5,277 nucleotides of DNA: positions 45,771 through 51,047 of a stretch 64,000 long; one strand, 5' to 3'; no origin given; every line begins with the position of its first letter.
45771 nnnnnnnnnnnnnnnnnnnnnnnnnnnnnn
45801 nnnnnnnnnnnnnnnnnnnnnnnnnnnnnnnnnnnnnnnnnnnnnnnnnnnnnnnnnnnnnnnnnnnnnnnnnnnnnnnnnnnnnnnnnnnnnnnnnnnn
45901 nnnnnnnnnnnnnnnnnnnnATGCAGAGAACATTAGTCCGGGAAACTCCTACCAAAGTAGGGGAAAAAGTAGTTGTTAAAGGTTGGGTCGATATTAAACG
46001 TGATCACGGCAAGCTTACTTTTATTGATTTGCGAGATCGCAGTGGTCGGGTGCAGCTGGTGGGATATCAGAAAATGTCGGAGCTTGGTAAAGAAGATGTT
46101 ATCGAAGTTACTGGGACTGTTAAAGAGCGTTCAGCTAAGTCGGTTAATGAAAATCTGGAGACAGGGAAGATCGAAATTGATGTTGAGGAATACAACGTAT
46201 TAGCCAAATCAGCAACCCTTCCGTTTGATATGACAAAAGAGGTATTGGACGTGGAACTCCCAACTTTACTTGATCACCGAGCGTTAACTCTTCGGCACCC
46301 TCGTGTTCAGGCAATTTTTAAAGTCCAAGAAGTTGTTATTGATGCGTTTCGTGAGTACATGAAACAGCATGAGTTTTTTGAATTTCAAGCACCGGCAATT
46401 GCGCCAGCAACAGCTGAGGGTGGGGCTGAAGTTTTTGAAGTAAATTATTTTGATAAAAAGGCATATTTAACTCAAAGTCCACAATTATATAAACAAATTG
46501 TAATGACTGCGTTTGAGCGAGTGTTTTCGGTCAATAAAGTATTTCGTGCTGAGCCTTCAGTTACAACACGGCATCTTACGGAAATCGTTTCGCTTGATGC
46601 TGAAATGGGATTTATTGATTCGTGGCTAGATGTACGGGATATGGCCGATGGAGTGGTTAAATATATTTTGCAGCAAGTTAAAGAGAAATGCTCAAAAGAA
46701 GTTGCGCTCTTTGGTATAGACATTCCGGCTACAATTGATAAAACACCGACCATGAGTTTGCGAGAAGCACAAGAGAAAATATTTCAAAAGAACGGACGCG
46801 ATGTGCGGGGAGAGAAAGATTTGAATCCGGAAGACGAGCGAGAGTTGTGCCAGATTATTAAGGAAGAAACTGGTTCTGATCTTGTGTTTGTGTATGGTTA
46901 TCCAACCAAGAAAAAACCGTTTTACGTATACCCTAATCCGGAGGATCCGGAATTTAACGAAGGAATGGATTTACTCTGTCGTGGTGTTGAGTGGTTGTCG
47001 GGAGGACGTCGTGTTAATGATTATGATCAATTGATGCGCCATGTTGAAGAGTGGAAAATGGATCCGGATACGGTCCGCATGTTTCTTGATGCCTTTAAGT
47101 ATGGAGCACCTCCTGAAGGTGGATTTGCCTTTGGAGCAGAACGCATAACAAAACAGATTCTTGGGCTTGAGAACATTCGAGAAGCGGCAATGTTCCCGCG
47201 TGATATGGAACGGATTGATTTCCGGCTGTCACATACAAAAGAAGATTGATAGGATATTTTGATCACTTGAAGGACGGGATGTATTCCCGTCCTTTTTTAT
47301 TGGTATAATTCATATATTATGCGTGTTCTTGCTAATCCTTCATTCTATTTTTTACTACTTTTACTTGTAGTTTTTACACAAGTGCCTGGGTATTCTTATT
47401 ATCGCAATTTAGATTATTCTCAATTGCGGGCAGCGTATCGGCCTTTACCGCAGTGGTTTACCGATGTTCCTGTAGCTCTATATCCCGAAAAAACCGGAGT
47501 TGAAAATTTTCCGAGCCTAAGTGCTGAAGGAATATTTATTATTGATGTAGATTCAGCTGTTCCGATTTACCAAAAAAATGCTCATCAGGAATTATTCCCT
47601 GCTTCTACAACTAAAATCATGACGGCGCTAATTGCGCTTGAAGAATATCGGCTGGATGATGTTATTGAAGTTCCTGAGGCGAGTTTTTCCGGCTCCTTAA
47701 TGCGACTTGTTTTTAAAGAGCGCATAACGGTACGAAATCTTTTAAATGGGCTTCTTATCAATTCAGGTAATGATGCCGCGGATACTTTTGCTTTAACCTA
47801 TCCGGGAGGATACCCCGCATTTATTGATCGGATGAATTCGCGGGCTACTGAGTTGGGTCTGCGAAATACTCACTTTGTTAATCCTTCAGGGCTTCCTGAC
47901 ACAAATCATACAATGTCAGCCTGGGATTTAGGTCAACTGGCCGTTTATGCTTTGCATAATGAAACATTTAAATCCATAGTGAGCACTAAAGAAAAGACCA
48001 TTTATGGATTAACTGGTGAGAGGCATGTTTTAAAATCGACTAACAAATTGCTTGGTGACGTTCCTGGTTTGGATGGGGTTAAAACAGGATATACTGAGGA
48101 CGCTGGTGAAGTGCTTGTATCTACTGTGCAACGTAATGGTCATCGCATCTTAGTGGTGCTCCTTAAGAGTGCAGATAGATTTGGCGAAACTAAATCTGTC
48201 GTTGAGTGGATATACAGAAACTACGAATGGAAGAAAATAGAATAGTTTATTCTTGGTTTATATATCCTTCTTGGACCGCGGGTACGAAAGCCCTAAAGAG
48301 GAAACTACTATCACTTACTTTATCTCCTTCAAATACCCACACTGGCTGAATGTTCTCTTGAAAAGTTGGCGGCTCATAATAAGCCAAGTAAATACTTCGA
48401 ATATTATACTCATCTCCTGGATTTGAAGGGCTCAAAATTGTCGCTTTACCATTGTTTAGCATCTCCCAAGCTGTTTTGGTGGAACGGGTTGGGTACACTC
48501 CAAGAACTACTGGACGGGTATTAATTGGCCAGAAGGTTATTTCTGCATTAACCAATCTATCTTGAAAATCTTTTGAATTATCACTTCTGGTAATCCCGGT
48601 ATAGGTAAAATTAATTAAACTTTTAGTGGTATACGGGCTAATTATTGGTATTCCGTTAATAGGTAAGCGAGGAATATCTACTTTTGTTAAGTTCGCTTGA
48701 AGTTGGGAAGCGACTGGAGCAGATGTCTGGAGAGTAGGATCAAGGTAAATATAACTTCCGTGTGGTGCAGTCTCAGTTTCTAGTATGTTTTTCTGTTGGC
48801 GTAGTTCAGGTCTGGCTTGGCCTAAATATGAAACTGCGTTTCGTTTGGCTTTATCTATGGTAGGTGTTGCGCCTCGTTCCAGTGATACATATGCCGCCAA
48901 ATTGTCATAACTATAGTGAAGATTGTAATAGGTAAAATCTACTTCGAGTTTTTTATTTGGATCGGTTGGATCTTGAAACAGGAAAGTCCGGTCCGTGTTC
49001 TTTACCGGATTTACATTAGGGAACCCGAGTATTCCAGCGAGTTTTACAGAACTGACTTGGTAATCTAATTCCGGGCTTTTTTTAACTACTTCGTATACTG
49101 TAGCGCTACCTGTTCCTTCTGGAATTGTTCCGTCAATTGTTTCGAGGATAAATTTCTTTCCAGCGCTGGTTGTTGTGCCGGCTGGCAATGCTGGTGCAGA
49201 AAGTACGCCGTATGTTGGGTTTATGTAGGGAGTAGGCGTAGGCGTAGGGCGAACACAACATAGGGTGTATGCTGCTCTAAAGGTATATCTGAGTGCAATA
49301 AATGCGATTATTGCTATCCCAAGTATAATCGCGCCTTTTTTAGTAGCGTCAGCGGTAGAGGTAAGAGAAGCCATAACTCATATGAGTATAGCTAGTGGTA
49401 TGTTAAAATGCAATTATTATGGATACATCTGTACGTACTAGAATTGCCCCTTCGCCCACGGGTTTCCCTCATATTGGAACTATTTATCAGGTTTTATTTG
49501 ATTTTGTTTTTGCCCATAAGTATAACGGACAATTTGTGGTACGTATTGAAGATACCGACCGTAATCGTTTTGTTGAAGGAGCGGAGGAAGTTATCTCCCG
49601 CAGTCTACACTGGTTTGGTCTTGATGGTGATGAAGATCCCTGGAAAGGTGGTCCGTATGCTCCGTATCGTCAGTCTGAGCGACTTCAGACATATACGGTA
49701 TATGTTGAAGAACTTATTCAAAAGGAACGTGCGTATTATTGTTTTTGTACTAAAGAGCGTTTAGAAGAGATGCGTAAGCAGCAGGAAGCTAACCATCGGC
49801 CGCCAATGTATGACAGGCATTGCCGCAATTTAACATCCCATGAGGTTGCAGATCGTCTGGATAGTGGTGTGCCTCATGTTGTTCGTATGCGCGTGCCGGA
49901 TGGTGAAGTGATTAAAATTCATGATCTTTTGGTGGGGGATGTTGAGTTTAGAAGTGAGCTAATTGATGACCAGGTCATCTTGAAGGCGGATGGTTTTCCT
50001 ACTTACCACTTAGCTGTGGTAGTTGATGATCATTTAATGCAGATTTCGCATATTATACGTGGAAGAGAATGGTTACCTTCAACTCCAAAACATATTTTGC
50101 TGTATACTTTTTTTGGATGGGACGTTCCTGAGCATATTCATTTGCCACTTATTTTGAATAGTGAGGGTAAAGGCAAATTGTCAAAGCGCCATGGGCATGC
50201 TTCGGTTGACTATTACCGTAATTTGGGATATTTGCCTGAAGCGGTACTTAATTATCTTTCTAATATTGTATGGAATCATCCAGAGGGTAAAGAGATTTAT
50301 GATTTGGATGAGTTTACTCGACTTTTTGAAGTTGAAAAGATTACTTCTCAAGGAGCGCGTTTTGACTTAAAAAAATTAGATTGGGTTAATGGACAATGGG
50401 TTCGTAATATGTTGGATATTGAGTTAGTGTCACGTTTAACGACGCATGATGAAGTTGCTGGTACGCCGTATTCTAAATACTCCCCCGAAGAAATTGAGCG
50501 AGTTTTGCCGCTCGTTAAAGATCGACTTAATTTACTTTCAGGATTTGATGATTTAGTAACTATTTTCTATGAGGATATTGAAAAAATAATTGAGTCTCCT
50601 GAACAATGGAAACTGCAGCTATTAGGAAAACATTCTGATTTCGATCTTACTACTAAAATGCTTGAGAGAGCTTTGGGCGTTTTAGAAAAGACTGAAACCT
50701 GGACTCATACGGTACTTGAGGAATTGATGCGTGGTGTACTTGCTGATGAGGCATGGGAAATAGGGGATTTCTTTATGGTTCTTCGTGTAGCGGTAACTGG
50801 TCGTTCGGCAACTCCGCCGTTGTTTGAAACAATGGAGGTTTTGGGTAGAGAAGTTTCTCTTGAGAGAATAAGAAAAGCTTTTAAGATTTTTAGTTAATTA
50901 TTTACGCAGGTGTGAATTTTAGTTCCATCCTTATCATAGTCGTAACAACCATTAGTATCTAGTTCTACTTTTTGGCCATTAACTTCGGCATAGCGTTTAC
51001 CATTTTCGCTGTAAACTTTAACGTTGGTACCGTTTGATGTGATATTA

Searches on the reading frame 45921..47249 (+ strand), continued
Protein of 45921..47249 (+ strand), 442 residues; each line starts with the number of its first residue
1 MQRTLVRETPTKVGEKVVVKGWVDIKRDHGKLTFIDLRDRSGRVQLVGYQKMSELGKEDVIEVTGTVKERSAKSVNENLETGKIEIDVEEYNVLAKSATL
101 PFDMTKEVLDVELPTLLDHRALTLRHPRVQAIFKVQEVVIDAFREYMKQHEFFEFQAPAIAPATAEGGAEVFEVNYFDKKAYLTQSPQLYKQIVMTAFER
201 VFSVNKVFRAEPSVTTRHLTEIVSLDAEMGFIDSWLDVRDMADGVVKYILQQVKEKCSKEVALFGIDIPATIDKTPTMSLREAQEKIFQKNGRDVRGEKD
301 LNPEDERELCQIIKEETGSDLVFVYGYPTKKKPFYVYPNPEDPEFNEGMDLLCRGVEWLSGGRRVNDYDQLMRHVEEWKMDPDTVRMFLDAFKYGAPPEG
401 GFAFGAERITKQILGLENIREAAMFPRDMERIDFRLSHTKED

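Call 40: find_encoding_contigs(protein=P0026, flank=3000, max_places=2)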
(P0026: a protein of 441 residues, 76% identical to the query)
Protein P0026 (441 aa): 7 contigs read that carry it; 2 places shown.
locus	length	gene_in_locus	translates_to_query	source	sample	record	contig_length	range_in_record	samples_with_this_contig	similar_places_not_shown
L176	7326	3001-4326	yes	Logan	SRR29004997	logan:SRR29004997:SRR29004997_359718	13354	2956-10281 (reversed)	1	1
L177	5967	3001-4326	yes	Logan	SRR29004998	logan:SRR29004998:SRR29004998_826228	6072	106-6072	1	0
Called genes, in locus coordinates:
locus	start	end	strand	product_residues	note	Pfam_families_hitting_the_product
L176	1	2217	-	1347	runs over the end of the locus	-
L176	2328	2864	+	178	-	-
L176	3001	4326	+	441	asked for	PF01336:tRNA_anti-codon, PF00152:tRNA-synt_2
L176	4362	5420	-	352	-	PF13263:PHP_C (weak)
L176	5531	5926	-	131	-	-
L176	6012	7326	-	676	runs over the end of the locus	PF01134:GIDA (faint), PF07992:Pyr_redox_2, PF13738:Pyr_redox_3 (faint), PF00070:Pyr_redox, PF02852:Pyr_redox_dim, PF09335:VTT_dom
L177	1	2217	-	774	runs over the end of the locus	?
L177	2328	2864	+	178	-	-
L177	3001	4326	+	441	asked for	PF01336:tRNA_anti-codon, PF00152:tRNA-synt_2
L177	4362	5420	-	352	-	PF13263:PHP_C (weak)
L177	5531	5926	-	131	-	-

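Call 84: list_cluster_members(proteins=[P0121, window:45921-47249:+])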
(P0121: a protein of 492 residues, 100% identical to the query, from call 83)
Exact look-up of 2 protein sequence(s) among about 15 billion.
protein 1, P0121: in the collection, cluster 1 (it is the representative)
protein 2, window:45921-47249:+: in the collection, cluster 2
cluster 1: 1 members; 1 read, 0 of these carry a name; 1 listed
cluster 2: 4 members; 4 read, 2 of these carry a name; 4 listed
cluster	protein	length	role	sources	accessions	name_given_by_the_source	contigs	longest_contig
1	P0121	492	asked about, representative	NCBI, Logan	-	-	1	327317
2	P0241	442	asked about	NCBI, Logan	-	-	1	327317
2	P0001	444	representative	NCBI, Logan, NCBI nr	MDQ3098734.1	MAG: aspartate--tRNA(Asn) ligase [bacterium] | aspartate--tRNA(Asn) ligase [bacterium]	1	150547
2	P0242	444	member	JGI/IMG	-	nondiscriminating aspartyl-tRNA synthetase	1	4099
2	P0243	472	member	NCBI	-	-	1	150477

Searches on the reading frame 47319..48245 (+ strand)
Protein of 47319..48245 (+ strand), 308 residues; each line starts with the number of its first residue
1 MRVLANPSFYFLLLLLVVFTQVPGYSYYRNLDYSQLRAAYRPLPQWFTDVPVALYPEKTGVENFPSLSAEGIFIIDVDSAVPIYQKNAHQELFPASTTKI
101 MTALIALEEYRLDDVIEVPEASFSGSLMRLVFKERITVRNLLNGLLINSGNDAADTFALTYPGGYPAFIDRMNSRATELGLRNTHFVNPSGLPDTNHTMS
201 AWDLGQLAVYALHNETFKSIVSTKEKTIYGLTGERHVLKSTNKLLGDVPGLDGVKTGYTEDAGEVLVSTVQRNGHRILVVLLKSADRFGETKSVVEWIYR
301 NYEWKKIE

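Call 9: search_protein_families(library=ncbifam, proteins=[window:47319-48245:+])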
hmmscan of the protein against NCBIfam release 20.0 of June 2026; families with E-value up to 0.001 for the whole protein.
window:47319-48245:+ (308 aa): 10 families
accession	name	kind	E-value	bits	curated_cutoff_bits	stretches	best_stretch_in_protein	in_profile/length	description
NF008668.0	PRK11669.1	equivalog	3.8e-30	105.1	294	1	66-287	40-266/316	D-alanyl-D-alanine endopeptidase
NF008489.0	PRK11397.1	equivalog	1.2e-26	93.3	610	1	64-303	32-284/389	serine-type D-Ala-D-Ala carboxypeptidase DacD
NF038273.1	strep_PBP3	exception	5.7e-23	81.6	490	1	66-307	25-297/407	D-alanyl-D-alanine carboxypeptidase PBP3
NF008059.0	PRK10793.1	equivalog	2.6e-22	79.1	694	1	58-303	35-293/403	D-alanyl-D-alanine carboxypeptidase DacA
NF007445.0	PRK10001.1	equivalog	4.9e-21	75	765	1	62-303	32-286/400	serine-type D-Ala-D-Ala carboxypeptidase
NF000471.1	vanY_of_D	exception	6.4e-19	68.4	625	1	71-291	101-344/354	transpeptidase-like D-Ala-D-Ala carboxypeptidase VanY-D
NF038258.2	PBP4_Staph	exception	3.4e-17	62.3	500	1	83-192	54-174/366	penicillin-binding protein PBP4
NF012161.0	bla_class_D_main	equivalog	3.5e-05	23.2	250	1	64-117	6-62/236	class D beta-lactamase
NF008322.0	PRK11113.1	equivalog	0.00016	20.3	527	0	60-107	26-73/477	serine-type D-Ala-D-Ala carboxypeptidase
TIGR00666.1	PBP4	equivalog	0.00019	20.3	107.8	1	82-109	4-31/397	D-alanyl-D-alanine carboxypeptidase/D-alanyl-D-alanine endopeptidase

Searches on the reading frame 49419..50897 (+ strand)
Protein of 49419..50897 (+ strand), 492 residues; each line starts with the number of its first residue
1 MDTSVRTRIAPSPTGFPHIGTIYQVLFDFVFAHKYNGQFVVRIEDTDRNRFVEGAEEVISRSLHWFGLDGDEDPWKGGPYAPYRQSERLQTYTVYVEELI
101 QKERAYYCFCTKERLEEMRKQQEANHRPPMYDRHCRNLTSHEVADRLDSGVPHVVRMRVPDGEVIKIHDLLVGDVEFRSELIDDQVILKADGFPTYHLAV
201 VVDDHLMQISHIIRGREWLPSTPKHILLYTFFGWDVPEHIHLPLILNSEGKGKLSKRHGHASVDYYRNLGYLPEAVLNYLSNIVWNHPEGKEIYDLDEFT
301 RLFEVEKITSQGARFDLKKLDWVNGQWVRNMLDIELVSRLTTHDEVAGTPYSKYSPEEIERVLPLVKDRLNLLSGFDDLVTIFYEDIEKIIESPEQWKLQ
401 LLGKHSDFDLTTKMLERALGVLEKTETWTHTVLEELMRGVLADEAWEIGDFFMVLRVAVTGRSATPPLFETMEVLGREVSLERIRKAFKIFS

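Call 76: search_protein_families(library=pfam, proteins=[window:49419-50897:+], max_evalue=0.00001)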
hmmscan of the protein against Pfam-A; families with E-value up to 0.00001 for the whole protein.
window:49419-50897:+ (492 aa): 2 families
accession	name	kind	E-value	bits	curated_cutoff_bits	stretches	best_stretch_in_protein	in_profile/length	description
PF00749.27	tRNA-synt_1c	-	4.3e-101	338.4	23.4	1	5-322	2-314/314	tRNA synthetases class I (E and Q), catalytic domain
PF19269.4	Anticodon_2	-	1.6e-25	90.6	23.6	1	350-487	8-140/141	Anticodon binding domain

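Call 83: find_homologous_proteins(query=window:49419-50897:+, max_evalue=1e-80)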
Query window:49419-50897:+ (492 aa): 7935 proteins with E <= 1e-80 among 8000 candidates; the best 120 are listed.
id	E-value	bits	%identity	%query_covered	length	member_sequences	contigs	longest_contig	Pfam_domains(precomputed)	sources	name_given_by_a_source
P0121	0.0e+0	1142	100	100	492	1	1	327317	PF19269.5,PF00749.28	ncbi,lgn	-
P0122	3.4e-258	875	74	100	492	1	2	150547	PF19269.5,PF00749.28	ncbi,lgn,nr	ncbi:MAG: glutamate--tRNA ligase [bacterium]|nr:glutamate--tRNA ligase [bacterium]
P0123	4.3e-256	868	74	100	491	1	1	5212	PF19269.5,PF00749.28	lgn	-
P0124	5.5e-243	825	70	100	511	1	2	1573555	PF19269.5,PF00749.28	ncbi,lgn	-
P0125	5.1e-241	819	70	100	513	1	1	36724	PF19269.5,PF00749.28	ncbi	-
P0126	3.6e-219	747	65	100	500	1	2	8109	PF19269.5,PF00749.28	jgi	jgi:glutamyl-tRNA synthetase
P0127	5.6e-206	703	61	99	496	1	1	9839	PF19269.5,PF00749.28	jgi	jgi:glutamyl-tRNA synthetase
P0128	1.1e-205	702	62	99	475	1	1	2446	PF19269.5,PF00749.28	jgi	jgi:glutamyl-tRNA synthetase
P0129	2.7e-204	698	63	99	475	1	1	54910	PF19269.5,PF00749.28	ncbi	-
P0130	1.4e-202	692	61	98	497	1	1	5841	PF19269.5,PF00749.28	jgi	-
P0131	3.6e-202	691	62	98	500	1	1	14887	PF19269.5,PF00749.28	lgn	-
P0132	2.1e-200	685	62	99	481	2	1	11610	PF19269.5,PF00749.28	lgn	-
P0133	5.0e-199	680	62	98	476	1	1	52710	PF19269.5,PF00749.28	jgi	jgi:glutamyl-tRNA synthetase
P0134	3.6e-197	674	59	100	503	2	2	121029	PF19269.5,PF00749.28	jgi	jgi:glutamyl-tRNA synthetase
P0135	8.6e-190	650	60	98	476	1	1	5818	PF19269.5,PF00749.28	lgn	-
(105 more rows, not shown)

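Call 85: find_encoding_contigs(protein=P0242, flank=3000, max_places=3)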
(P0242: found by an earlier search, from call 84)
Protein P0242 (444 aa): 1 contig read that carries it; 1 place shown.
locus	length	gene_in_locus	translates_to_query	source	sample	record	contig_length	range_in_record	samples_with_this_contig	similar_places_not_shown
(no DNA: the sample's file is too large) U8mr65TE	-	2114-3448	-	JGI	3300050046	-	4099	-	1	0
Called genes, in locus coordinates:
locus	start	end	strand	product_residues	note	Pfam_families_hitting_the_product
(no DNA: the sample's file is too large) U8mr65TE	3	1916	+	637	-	?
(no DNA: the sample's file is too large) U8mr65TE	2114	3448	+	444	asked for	PF01336:tRNA_anti-codon, PF00152:tRNA-synt_2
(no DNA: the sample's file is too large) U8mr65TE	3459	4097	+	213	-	?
